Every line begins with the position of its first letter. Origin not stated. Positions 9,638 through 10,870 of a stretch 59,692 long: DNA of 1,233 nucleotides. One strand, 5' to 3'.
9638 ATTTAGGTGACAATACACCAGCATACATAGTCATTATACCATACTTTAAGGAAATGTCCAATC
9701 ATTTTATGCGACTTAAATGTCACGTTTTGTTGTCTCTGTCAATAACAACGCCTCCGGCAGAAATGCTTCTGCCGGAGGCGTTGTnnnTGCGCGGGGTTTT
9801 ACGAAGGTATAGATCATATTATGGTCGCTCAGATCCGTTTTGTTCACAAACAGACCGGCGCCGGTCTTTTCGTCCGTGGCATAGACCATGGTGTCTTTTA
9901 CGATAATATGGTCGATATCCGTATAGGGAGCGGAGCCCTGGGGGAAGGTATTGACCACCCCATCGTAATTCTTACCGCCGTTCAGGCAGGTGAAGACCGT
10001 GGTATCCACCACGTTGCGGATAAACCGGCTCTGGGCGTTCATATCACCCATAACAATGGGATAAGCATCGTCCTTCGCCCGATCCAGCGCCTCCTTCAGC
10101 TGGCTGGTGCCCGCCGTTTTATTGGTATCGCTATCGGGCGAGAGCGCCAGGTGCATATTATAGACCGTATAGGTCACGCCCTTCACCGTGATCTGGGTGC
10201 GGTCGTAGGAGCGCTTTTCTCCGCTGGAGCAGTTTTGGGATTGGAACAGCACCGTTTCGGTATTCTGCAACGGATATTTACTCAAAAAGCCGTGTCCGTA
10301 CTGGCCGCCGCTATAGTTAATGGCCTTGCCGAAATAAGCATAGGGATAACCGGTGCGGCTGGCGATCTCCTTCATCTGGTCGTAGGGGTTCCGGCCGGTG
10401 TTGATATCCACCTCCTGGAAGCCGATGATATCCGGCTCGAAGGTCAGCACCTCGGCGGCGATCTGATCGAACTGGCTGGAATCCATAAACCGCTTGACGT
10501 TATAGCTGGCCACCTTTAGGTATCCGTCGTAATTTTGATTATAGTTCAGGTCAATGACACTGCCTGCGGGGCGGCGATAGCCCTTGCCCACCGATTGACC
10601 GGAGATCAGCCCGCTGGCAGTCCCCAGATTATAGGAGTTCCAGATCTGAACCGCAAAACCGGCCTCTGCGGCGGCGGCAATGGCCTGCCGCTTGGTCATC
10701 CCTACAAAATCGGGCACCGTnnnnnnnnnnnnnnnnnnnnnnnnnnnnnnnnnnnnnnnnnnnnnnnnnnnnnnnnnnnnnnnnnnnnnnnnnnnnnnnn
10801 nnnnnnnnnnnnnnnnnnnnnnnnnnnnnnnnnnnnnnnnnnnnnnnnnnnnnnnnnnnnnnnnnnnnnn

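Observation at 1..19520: Four tandem genes for giant wall-anchored proteins built from PASTA units and serial EEP (DNase I/ExoIII-fold) domains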

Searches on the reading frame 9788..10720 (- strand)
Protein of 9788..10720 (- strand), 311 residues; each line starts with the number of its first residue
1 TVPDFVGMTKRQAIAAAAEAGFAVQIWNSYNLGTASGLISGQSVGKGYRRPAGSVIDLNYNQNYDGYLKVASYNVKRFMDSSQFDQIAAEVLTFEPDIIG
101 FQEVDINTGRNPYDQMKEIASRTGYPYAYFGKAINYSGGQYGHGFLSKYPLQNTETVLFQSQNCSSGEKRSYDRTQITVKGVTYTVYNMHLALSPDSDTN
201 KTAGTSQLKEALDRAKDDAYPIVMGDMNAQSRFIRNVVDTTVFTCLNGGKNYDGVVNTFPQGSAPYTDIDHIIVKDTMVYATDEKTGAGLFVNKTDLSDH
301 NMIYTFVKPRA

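Call 33: search_protein_representatives(alignment_id=A2)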
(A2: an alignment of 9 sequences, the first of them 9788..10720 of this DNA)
Query: 9 sequences, 311 profile positions. Proteins with E-value up to 0.001 (for the whole library): 37212; up to 1e-10: 11854; up to 1e-30: 587. The best 150 are listed.
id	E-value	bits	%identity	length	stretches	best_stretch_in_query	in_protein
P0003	0.0e+00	1372.2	-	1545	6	2-308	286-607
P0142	0.0e+00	1340.8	-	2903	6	1-308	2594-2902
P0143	0.0e+00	1286.0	-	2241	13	1-308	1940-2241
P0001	0.0e+00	1016.7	-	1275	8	1-308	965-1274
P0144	1.8e-160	549.6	-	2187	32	2-60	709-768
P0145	1.9e-143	493.6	-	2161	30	2-57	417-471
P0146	8.0e-123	425.9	-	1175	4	39-306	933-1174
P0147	1.6e-120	418.3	-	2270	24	1-60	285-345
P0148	1.9e-120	418.1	-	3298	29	2-61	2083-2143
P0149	9.5e-116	402.7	-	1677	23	1-60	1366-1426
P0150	2.1e-111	388.4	-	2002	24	1-59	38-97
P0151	9.0e-107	373.2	-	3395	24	2-61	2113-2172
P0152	2.4e-105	368.5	-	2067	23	2-67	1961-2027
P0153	7.7e-93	327.4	-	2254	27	12-60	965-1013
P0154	1.0e-90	320.4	-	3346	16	2-63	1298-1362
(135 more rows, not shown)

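Call 44: predict_structure(alignment_id=A4)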
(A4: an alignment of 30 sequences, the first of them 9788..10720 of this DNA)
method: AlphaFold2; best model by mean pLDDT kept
length: 311 residues; sequences in the alignment: 30
mean_pLDDT: 93.8   pTM: 0.88
mean pLDDT of the five models: 93.8, 93.3, 93.3, 92.1, 91.8
residues with pLDDT >= 90: 266; 70-90: 31; 50-70: 12; < 50: 2
segments of 3 or more residues with pLDDT < 50: none
pLDDT, mean of each block of 10 residues (from residue 1): 96 97 91 81 97 96 91 97 97 97 97 97 99 97 98 97 78 98 98 65 85 98 96 93 97 95 97 98 91 97 98 85
secondary structure, 60 per line:
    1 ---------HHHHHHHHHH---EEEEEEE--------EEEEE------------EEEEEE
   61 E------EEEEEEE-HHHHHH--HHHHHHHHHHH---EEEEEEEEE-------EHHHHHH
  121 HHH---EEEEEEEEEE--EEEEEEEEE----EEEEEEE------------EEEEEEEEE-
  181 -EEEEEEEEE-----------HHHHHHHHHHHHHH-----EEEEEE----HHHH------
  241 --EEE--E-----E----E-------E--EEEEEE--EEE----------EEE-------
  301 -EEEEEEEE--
elements in order: H10-19 E23-29 E38-42 E55-61 E68-74 H76-81 H84-94 E98-106 H115-123 E127-136 E139-147 E152-158 E171-179 E182-190 H202-215 E221-226 H231-234 E243-245 E270-275 E278-280 E291-293 E302-309
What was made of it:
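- On EEP superfamily (Pfam PF03372 Exo_endo_phos): AF2 model of C2 at pLDDT 93.8 (call 44).
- On PASTA domain (PF03793): Model residues 1-61: helix 10-19 and strands 23-29, 38-42 and 55-61, with pLDDT 81-97 (call 44).
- Fold: the PASTA+EEP model has pLDDT 93.8 and pTM 0.88 (call 44).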

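Call 46: fold_search(model_id=the predicted structure, library=pdb)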
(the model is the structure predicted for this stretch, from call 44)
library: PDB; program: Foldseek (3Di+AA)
matches with E <= 10: 1121; with E <= 0.001: 170
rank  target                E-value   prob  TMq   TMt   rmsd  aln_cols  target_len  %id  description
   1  4ruw                  7.6e-16  1.00  0.59  0.48   4.8       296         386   16  The crystal structure of endonuclease/exonuclease/phosphatase from Beutenbergia cavernae DSM 12333 (released 2014-12-24)
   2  4gyz_A                7.5e-15  1.00  0.57  0.70   4.1       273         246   15  Mus Musculus Tdp2 Bound to dAMP and Mg2+ (released 2012-10-31)
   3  5j3z_A                7.9e-15  1.00  0.58  0.70   4.2       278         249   13  Crystal structure of m2hTDP2-CAT in complex with a small molecule inhibitor (released 2016-05-04)
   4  5j3p_A                1.6e-14  1.00  0.58  0.72   3.8       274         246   15  Crystal structure of the catalytic domain of human tyrosyl DNA phosphodiesterase 2 (released 2016-05-04)
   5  5ino_B                2.3e-14  1.00  0.59  0.72   3.7       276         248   15  Human Tdp2 reaction product (5'-phosphorylated DNA)-Mg2+ complex (released 2016-04-27)
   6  5ino_A                2.5e-14  1.00  0.56  0.67   3.7       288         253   14  Human Tdp2 reaction product (5'-phosphorylated DNA)-Mg2+ complex (released 2016-04-27)
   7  4gz2_B                2.8e-14  1.00  0.59  0.73   3.8       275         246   14  Mus Musculus Tdp2 excluded ssDNA complex (released 2012-10-31)
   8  4gyz_E                2.8e-14  1.00  0.58  0.71   4.0       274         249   15  Mus Musculus Tdp2 Bound to dAMP and Mg2+ (released 2012-10-31)
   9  5inn_B                3.3e-14  1.00  0.57  0.75   3.5       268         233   15  Mouse Tdp2 D358N protein, apo state with increased disorder amongst variable DNA-binding grasp conformations (released 2016-04-27)
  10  4fva_D                3.3e-14  1.00  0.53  0.65   5.3       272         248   16  Crystal structure of truncated Caenorhabditis elegans TDP2 (released 2012-10-31)
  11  4fva_C                6.5e-14  1.00  0.54  0.65   6.7       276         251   16  Crystal structure of truncated Caenorhabditis elegans TDP2 (released 2012-10-31)
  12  5inm_C                7.3e-14  1.00  0.57  0.74   3.6       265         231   15  Mouse Tdp2 protein, apo state with variable DNA-binding grasp conformations (released 2016-04-27)
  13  4gyz_F                7.3e-14  1.00  0.57  0.71   4.0       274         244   15  Mus Musculus Tdp2 Bound to dAMP and Mg2+ (released 2012-10-31)
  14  5inn_A                8.2e-14  1.00  0.59  0.75   3.5       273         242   14  Mouse Tdp2 D358N protein, apo state with increased disorder amongst variable DNA-binding grasp conformations (released 2016-04-27)
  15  5inn_C                9.3e-14  1.00  0.57  0.75   3.6       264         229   14  Mouse Tdp2 D358N protein, apo state with increased disorder amongst variable DNA-binding grasp conformations (released 2016-04-27)
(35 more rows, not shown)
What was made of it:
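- On EEP superfamily (Pfam PF03372 Exo_endo_phos): Foldseek probability is 1.00 to EEP structures, with TM up to 0.75 relative to the target (call 46).
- There are 170 PDB matches at E <= 0.001, and every one of the 50 listed is an EEP-fold enzyme (call 46). The top structural hit, 4ruw, has unknown function (call 46). Human neutral sphingomyelinase is among the structural matches (rank 31; call 46).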

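Call 63: search_protein_families(library=pfam, alignment_id=A5, max_evalue=0.00001)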
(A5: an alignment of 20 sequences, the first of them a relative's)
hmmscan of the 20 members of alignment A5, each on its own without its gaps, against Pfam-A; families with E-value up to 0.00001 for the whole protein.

A. member 1, P0144 (2187 aa): 1 family
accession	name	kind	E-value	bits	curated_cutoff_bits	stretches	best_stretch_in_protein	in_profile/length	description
PF03793.24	PASTA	-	0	1353.9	23.2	32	2054-2115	2-63/64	PASTA domain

B. families by the number of members that match (of 20 scanned): 43 families (the first 25 are shown)
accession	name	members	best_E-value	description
PF03793.24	PASTA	20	0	PASTA domain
PF13385.13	Laminin_G_3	2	4e-69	Concanavalin A-like lectin/glucanases superfamily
PF17957.7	Big_7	2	1.2e-41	Bacterial Ig domain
PF02210.31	Laminin_G_2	2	2.7e-15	Laminin G domain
PF08024.16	Antimicrobial_4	2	7.6e-12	Ant antimicrobial peptide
PF13202.12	EF-hand_5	2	1.7e-11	EF hand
PF13405.12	EF-hand_6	2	5.9e-11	EF-hand domain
PF00036.39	EF-hand_1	2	4.3e-10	EF hand domain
PF13499.12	EF-hand_7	2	1.1e-07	EF-hand domain pair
PF13750.12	Big_3_3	2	9e-07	Bacterial Ig-like domain (group 3)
PF13570.13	Beta-prop_ACSF4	1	4.8e-58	Beta-alanine-activating enzyme, beta-propeller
PF18998.6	Flg_new_2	1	1.4e-48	Divergent InlB B-repeat domain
PF13360.13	PQQ_2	1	1.3e-41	Outer membrane protein assembly factor BamB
PF02753.23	PapD_C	1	6.3e-39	Pili assembly chaperone PapD, C-terminal domain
PF00041.27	fn3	1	3.1e-33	Fibronectin type III domain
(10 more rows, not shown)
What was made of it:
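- PASTA arrays of 13-32 units occur in many giant proteins with unrelated cargo, which fits a generic stalk role (calls 33, 63).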
